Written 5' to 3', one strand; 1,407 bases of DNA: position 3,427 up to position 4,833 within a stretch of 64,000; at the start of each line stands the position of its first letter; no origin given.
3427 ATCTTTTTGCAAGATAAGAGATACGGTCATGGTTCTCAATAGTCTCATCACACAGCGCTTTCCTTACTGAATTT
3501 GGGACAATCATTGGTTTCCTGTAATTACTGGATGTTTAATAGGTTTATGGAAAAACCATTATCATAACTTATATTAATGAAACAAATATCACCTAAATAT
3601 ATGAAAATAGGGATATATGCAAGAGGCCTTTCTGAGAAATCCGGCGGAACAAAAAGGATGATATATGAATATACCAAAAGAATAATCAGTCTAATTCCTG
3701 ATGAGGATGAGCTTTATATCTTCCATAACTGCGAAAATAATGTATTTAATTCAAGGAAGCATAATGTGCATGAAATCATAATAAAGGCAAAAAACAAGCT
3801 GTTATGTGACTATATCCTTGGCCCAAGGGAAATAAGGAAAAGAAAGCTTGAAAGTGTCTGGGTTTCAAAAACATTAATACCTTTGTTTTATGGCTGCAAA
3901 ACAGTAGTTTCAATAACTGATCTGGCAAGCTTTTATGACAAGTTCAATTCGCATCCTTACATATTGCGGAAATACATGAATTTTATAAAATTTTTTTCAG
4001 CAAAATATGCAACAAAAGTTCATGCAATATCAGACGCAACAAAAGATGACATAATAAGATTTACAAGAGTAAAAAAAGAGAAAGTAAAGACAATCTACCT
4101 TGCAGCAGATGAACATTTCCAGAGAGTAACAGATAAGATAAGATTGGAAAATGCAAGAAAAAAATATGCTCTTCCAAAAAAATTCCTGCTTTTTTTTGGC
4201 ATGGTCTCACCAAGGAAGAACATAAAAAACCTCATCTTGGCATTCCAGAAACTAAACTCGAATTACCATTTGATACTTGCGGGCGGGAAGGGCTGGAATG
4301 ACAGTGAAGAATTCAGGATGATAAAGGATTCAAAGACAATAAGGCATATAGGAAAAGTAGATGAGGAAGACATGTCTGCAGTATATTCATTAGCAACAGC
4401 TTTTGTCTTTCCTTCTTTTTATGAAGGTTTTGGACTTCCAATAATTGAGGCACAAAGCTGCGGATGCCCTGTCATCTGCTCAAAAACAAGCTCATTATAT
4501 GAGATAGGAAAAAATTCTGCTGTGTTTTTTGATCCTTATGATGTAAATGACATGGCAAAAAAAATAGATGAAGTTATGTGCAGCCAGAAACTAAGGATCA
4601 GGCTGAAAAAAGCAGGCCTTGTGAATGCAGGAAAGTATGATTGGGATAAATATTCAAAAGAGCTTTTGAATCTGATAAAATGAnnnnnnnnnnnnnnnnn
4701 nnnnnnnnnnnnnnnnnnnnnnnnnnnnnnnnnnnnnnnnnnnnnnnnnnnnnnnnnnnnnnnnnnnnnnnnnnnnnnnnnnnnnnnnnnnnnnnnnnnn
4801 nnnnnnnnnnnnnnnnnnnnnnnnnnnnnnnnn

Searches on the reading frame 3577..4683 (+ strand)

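Call 62: search_protein_families(library=ncbifam, proteins=[window:3577-4683:+], max_evalue=0.00001)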
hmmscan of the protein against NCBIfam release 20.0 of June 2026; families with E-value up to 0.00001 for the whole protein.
window:3577-4683:+ (368 aa): 23 families
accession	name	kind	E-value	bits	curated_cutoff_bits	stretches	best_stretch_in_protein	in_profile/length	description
TIGR04047.1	MSMEG_0565_glyc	hypoth_equivalog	1.7e-22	80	259.85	1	180-364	172-368/373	MSMEG_0565 family glycosyltransferase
TIGR02149.1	glgA_Coryne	subfamily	1.1e-20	74.2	302.4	1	142-364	142-384/391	glycogen synthase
TIGR04157.1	glyco_rSAM_CFB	subfamily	1.9e-18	66.7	400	1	143-325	168-354/406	TIGR04157 family glycosyltransferase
NF053787.1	GlcN_PG_synth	equivalog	3.9e-18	65.4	480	1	190-365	184-354/361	N-acetylglucosaminyl phosphatidylglycerol synthase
NF038295.1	EPS_HpsP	equivalog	2.8e-16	59.5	550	1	187-365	194-382/388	hormogonium polysaccharide biosynthesis glycosyltransferase HpsP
NF047684.1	TeichurnBiosyTuaC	equivalog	3.2e-16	59.3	550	1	141-344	161-362/391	teichuronic acid biosynthesis protein TuaC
TIGR03999.1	thiol_BshA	equivalog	4.1e-16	58.9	273.7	1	134-356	135-359/375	N-acetyl-alpha-D-glucosaminyl L-malate synthase BshA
TIGR03449.1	mycothiol_MshA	equivalog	5.3e-16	58.5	462.5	1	148-365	168-398/406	D-inositol-3-phosphate glycosyltransferase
NF050063.1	ProtGlycPglJ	equivalog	1.3e-14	54.2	500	1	119-365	123-361/363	N-acetylgalactosamine-N,N'-diacetylbacillosaminyl-diphospho-undecaprenol 4-alpha-N-acetylgalactosaminyltransferase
NF046085.1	XrtY_assoc_Gly1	equivalog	3.9e-13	49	400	1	96-344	113-357/387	XrtY-associated glycosyltransferase XYAG1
NF041876.1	EPS_EpsE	equivalog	1.7e-11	44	400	1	252-347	275-372/389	exopolysaccharide biosynthesis GT4 family glycosyltransferase EpsE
NF041010.1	glycosy_Agl16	equivalog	2.5e-10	39.8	575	1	132-366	121-347/352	glycosylation protein Agl16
NF038229.1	Glyco4_Geo_Pelo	equivalog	9.9e-10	37.9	400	1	157-361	111-327/338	GPMC system family 4 glycosyltransferase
NF012028.0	PRK15484.1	subfamily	1.9e-09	37.1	618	1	200-363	192-371/380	lipopolysaccharide N-acetylglucosaminyltransferase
TIGR02468.1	sucrsPsyn_pln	equivalog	2.7e-09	35.4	1143.95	1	265-366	560-667/1051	sucrose-phosphate synthase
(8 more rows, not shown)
